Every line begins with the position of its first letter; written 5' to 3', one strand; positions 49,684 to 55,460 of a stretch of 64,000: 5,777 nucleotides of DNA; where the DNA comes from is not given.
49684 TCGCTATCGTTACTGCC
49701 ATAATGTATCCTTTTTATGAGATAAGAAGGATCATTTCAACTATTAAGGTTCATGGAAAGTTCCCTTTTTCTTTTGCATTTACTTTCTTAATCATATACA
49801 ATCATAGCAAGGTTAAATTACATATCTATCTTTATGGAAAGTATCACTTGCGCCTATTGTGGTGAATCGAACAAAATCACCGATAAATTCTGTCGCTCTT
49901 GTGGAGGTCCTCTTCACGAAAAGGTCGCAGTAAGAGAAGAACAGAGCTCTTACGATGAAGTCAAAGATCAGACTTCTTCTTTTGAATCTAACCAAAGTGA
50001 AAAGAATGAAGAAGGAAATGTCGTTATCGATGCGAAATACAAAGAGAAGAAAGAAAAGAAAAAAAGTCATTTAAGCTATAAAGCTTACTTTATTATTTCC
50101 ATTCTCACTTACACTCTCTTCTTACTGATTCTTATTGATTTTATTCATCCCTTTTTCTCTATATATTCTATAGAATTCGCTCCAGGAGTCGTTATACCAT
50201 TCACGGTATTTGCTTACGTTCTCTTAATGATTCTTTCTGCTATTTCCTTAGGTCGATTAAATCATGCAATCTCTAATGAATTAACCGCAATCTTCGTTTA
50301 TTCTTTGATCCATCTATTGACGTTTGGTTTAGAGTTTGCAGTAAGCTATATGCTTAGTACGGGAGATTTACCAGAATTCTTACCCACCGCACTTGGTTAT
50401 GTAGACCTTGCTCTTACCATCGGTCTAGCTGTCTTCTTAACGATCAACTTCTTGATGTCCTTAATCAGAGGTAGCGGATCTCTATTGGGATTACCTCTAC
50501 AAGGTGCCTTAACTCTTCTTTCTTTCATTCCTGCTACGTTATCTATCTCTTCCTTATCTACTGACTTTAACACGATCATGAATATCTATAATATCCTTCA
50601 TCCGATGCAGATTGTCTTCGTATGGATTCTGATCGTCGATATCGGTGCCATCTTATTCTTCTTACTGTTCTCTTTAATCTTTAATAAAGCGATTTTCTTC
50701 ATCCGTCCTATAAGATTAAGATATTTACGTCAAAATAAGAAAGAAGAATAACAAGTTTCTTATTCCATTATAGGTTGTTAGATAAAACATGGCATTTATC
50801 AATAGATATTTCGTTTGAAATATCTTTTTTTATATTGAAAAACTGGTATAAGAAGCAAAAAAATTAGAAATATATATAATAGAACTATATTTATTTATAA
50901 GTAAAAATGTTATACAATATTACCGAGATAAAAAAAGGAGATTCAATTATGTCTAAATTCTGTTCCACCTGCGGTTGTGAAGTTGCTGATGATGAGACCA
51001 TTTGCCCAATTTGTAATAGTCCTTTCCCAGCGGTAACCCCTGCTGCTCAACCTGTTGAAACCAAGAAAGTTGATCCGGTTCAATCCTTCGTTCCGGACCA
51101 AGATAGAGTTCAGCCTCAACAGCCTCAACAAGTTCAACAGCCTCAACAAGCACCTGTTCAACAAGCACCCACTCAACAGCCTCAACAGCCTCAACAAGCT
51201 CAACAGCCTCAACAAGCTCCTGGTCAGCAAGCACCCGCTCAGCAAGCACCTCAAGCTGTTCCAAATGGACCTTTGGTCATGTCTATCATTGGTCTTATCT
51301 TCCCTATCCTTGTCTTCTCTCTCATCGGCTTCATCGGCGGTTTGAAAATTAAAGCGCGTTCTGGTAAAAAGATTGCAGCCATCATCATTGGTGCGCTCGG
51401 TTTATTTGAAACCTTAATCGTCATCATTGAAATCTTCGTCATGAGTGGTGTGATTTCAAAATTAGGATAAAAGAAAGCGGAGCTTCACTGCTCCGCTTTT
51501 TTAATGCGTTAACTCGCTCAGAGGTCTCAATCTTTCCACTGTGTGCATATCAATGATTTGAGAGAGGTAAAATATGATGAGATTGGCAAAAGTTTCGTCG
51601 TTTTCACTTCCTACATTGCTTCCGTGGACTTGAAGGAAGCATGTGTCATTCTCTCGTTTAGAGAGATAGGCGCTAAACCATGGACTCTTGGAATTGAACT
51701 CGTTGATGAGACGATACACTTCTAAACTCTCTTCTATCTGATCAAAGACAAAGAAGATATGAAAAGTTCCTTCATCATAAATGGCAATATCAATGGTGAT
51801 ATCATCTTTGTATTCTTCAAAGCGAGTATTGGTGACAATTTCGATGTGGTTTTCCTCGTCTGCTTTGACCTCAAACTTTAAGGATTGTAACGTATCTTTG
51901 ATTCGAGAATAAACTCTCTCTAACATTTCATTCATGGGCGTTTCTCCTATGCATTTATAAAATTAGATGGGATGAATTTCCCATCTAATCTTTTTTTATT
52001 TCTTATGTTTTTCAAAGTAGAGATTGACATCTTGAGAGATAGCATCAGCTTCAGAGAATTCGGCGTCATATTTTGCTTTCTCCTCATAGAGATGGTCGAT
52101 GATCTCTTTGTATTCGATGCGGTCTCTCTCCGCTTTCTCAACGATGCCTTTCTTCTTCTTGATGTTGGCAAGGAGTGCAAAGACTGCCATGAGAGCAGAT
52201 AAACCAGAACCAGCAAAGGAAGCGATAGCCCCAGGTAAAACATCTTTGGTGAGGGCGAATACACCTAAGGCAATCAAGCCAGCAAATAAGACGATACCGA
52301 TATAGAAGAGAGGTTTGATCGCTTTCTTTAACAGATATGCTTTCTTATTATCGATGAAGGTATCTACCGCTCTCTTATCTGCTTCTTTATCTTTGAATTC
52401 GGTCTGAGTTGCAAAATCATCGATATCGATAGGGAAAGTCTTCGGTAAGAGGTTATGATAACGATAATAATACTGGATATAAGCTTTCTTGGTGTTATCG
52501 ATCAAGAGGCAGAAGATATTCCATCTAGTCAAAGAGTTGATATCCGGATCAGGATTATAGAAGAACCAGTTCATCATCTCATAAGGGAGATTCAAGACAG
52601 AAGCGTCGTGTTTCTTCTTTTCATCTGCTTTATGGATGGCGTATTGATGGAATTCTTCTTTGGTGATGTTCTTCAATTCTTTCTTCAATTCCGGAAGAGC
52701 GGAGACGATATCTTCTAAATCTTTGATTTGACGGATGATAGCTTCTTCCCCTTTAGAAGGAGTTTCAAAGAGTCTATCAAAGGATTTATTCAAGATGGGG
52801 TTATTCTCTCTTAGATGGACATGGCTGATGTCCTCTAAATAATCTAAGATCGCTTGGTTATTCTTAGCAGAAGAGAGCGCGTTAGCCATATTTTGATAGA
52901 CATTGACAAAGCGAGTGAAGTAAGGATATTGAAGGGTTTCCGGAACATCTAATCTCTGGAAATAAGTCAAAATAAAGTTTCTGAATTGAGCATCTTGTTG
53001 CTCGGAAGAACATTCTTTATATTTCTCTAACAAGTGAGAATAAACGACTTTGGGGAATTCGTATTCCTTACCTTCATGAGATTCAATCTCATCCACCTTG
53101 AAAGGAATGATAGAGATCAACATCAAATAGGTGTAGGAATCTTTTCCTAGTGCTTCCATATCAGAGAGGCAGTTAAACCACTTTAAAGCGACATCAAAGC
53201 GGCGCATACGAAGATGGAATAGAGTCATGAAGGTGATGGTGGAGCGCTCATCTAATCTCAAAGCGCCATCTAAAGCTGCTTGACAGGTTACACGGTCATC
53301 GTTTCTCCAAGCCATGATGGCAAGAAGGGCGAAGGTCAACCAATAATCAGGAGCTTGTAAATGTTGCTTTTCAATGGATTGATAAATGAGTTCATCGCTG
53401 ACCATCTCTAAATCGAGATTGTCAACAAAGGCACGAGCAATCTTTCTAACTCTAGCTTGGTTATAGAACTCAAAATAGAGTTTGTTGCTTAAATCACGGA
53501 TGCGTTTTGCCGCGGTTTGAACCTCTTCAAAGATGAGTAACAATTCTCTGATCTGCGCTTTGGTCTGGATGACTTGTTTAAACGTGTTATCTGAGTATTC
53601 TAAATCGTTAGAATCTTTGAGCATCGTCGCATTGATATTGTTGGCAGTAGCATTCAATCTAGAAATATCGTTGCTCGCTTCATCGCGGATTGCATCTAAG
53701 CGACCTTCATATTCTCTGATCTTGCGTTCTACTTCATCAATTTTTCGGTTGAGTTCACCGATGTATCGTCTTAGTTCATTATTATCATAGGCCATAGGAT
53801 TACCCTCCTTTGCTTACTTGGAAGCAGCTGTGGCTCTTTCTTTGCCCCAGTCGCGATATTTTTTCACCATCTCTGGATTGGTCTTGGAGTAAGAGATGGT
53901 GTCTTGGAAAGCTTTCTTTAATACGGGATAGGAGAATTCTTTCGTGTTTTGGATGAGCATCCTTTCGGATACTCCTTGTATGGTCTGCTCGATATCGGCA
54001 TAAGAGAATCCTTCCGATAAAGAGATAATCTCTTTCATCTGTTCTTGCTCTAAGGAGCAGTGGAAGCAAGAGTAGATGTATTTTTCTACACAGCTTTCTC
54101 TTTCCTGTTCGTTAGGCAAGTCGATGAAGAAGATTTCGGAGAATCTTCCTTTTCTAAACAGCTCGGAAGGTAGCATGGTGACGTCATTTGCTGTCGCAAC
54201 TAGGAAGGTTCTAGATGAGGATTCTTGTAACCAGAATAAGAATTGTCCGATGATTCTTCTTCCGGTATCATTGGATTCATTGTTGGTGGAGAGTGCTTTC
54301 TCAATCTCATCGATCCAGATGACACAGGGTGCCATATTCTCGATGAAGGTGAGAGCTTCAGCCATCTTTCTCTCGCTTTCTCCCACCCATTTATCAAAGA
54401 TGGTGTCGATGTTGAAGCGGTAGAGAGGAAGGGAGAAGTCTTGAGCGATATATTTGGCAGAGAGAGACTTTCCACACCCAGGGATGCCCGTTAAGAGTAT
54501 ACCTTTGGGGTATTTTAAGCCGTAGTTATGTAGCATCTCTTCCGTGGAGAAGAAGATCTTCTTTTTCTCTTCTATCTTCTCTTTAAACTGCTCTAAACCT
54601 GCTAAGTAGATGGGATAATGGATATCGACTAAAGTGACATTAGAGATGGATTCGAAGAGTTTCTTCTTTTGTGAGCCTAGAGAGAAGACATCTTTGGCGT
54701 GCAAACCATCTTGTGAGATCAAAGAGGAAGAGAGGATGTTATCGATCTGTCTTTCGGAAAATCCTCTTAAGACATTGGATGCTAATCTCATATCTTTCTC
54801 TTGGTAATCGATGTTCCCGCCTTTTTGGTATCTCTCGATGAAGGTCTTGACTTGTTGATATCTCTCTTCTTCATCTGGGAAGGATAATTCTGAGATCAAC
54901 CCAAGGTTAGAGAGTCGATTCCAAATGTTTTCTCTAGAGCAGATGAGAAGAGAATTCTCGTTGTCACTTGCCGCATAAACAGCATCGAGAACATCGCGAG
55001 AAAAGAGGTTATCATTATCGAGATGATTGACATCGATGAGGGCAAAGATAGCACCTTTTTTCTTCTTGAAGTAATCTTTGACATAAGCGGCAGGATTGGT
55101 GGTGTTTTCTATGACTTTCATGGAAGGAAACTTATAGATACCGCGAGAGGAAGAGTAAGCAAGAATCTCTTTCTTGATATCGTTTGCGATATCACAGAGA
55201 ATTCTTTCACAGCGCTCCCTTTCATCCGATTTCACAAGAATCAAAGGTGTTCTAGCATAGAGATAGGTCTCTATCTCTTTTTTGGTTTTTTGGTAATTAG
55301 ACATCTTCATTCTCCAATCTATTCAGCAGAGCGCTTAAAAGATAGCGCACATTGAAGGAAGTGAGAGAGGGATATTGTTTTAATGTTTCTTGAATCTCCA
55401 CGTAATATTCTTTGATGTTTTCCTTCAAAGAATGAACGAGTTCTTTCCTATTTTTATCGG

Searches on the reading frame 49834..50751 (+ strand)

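Call 68: search_protein_families(library=pfam, proteins=[window:49834-50751:+], max_evalue=0.001)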
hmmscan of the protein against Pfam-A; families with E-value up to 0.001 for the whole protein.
window:49834-50751:+ (305 aa): 3 families
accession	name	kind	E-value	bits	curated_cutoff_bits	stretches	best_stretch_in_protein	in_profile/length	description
PF13248.11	Zn_ribbon_3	-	0.00029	20.7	27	1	4-27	3-26/26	zinc-ribbon domain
PF24463.1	DUF7577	-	0.00042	20.3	28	1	2-28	1-27/27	Domain of unknown function (DUF7577)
PF13240.11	Zn_Ribbon_1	-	0.00045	20.4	25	1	6-27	2-23/23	zinc-ribbon domain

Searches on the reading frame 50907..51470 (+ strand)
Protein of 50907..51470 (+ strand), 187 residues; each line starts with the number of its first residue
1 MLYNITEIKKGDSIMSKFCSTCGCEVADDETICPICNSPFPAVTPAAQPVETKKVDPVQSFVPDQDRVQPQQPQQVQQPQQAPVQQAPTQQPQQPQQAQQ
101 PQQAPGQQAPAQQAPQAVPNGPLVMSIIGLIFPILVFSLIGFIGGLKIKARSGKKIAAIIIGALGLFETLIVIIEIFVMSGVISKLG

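Call 68: search_protein_families(library=pfam, proteins=[window:50907-51470:+], max_evalue=0.001)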
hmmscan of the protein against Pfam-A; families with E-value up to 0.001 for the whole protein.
window:50907-51470:+ (187 aa): 1 family
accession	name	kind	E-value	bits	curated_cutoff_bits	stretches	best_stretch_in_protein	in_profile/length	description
PF13240.11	Zn_Ribbon_1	-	0.00082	19.5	25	0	18-39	1-22/23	zinc-ribbon domain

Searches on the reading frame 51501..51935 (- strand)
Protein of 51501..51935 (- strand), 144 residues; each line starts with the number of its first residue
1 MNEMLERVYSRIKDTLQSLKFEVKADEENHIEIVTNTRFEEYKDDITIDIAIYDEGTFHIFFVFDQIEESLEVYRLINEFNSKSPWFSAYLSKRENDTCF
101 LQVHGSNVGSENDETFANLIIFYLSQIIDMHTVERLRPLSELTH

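Call 68: search_protein_families(library=pfam, proteins=[window:51501-51935:-], max_evalue=0.001)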
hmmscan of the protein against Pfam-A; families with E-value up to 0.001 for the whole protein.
window:51501-51935:- (144 aa): 1 family
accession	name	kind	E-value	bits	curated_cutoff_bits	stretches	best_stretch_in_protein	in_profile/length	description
PF10722.14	YbjN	-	8.6e-05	23.2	22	1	11-101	4-92/126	Putative bacterial sensory transduction regulator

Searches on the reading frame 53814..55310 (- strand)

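Call 68: search_protein_families(library=pfam, proteins=[window:53814-55310:-], max_evalue=0.001)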
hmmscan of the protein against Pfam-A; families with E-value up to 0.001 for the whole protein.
window:53814-55310:- (498 aa): 3 families
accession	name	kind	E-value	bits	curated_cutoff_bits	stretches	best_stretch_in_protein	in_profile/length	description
PF00004.35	AAA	-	1e-28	100.9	21.2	1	271-397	1-130/131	ATPase family associated with various cellular activities (AAA)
PF20720.3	nSTAND3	-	0.00013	22.2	27.2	0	270-407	19-148/155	Novel STAND NTPase 3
PF13173.12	AAA_14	-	0.00086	19.8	27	0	270-341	4-76/129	AAA domain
